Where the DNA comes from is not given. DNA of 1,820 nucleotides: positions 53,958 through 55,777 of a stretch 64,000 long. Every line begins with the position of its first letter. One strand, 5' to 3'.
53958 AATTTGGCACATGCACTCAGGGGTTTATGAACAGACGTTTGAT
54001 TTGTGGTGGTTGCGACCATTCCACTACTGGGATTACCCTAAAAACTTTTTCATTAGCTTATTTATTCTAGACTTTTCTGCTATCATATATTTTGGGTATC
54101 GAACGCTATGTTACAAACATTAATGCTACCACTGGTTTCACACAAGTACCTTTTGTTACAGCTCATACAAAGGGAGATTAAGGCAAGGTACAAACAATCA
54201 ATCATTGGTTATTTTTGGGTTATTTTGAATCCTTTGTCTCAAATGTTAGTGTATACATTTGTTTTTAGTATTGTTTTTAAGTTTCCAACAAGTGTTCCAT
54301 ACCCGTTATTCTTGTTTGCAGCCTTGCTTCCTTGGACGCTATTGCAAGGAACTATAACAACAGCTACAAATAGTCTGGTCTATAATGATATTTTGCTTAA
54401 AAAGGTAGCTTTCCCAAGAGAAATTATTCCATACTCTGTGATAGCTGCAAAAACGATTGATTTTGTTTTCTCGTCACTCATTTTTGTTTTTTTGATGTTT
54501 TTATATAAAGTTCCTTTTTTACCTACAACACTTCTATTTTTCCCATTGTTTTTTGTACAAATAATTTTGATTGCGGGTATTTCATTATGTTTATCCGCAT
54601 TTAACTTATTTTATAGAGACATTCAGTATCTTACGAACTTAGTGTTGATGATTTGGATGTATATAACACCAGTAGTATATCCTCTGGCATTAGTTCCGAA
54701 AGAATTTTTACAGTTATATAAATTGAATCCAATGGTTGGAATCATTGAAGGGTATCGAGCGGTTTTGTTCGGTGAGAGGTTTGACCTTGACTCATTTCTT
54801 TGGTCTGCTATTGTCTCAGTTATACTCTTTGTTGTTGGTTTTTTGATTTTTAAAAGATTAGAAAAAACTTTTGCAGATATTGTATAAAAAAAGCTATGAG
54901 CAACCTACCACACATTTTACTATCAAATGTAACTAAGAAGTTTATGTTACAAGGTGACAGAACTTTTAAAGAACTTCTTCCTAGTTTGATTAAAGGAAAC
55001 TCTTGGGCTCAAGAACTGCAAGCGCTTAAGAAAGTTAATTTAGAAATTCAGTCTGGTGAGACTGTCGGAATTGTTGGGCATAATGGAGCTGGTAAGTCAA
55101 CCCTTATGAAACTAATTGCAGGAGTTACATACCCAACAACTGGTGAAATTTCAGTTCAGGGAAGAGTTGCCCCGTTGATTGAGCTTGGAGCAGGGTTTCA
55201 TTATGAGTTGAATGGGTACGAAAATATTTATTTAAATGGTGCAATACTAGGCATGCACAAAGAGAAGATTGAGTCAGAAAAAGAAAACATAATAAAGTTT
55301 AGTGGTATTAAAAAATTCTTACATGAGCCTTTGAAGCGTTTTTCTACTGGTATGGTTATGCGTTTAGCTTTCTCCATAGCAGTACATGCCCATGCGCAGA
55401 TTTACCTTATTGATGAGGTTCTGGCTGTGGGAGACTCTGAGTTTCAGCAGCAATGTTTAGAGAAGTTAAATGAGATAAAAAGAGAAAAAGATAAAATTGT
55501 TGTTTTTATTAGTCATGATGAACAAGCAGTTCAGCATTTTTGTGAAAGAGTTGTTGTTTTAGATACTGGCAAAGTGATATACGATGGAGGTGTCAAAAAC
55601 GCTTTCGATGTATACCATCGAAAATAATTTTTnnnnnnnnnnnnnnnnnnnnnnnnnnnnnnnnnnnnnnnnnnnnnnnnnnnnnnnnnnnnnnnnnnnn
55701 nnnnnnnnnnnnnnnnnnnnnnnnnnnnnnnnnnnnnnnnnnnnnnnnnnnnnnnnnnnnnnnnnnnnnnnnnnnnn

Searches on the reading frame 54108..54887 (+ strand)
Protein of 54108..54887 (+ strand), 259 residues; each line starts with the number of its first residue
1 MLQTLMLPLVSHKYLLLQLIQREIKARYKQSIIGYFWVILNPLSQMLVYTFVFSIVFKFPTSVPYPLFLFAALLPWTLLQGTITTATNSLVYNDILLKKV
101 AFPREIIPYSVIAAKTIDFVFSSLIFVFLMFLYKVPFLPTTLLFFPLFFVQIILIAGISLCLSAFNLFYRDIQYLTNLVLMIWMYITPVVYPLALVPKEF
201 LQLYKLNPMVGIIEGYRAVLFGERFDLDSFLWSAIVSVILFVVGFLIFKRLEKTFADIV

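Call 22: search_protein_families(library=pfam, proteins=[window:54108-54887:+], max_evalue=0.001)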
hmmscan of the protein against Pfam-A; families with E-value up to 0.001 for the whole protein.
window:54108-54887:+ (259 aa): 1 family
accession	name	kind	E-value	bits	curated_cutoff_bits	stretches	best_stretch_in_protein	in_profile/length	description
PF01061.29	ABC2_membrane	-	8.8e-17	61.8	26.9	1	15-221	2-211/211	ABC-2 type transporter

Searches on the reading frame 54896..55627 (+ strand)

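Call 22: search_protein_families(library=pfam, proteins=[window:54896-55627:+], max_evalue=0.001)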
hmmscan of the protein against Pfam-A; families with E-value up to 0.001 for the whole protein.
window:54896-55627:+ (243 aa): 4 families
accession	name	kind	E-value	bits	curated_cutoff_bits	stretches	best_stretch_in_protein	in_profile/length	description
PF00005.33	ABC_tran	-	2e-21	77.4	25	1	44-175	1-135/137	ABC transporter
PF02463.25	SMC_N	-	1.2e-05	25.3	40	0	46-74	17-44/220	RecF/RecN/SMC N terminal domain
PF13476.12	AAA_23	-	4.6e-05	24.6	27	1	47-156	13-131/201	AAA domain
PF03193.22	RsgA_GTPase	-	0.00052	20.3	30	1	40-87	93-139/174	RsgA GTPase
